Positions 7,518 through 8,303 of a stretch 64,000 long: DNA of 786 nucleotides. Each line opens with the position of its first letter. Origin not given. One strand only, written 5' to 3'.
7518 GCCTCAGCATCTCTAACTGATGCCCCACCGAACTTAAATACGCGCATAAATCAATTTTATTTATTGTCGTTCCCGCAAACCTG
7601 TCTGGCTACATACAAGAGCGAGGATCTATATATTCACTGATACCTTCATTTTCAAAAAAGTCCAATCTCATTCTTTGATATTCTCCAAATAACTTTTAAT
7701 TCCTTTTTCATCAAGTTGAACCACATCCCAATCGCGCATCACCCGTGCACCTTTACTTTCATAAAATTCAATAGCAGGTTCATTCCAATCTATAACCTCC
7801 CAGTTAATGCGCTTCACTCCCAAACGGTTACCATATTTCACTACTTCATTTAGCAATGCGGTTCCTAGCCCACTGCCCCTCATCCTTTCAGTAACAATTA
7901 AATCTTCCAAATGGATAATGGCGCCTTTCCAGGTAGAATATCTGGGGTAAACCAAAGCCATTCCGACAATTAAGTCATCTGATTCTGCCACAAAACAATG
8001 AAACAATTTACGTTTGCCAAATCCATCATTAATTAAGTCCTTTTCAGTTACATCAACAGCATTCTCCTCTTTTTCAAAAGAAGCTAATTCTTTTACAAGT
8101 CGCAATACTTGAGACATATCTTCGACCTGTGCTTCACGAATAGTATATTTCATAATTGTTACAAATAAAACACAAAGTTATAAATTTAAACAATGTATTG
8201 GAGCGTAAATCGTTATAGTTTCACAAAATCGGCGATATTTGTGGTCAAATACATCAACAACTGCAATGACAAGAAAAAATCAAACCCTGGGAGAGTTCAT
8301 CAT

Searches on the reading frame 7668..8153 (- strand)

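Call 64: search_protein_families(library=ncbifam, proteins=[window:7668-8153:-], max_evalue=0.01)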
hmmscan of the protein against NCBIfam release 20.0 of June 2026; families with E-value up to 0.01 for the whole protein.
window:7668-8153:- (161 aa): 22 families
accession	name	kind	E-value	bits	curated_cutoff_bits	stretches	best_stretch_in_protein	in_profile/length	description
TIGR01575.1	rimI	equivalog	7.6e-09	35.8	86.4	1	21-137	3-113/132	ribosomal protein S18-alanine N-acetyltransferase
NF002959.0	PRK03624.1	equivalog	5.9e-08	32.5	124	1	2-135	6-128/147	GNAT family acetyltransferase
NF041716.1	HxA_phane_GNAT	equivalog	5.2e-07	29.7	250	1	4-136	3-140/152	cyclophane-containing RiPP N-acetyltransferase HaaN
NF040503.1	resist_ArsN1a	equivalog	6.8e-06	25.9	170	1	5-137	1-134/159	arsinothricin resistance N-acetyltransferase ArsN1 family A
NF005921.0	PRK07922.1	equivalog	1.2e-05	25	180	1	2-143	6-130/170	amino-acid N-acetyltransferase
NF000487.1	stat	exception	1.2e-05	24.9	420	1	54-135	81-160/189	streptothricin N-acetyltransferase STAT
NF033083.0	AAC_3_I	equivalog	1.3e-05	25.4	200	1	7-137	6-135/145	AAC(3)-I family aminoglycoside N-acetyltransferase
NF005840.0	PRK07757.1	equivalog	4.2e-05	23.5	154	1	2-116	2-103/153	N-acetyltransferase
NF043067.1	AAC_6p_group_E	equivalog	0.00011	22.1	140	1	10-116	3-107/140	aminoglycoside 6'-N-acetyltransferase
NF000360.1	sat4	exception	0.00016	21.8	380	1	22-138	46-155/180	streptothricin N-acetyltransferase Sat4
NF003641.0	PRK05279.1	equivalog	0.00021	20.2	344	1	4-116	296-396/441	amino-acid N-acetyltransferase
NF040502.1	PPT_acetyltrans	equivalog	0.00022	20.9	300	1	4-135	9-141/183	phosphinothricin N-acetyltransferase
NF000482.1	AAC_3_XI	exception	0.00036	20.3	300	1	41-136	37-132/148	aminoglycoside N-acetyltransferase AAC(3)-XI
NF007527.0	PRK10140.1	equivalog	0.00056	19.8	236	1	31-136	31-136/162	N-acetyltransferase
NF049894.1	CG3035_N_ac_Glu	equivalog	0.00093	18.5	280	1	86-136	239-289/300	N-acetylglutamate synthase, CG3035 family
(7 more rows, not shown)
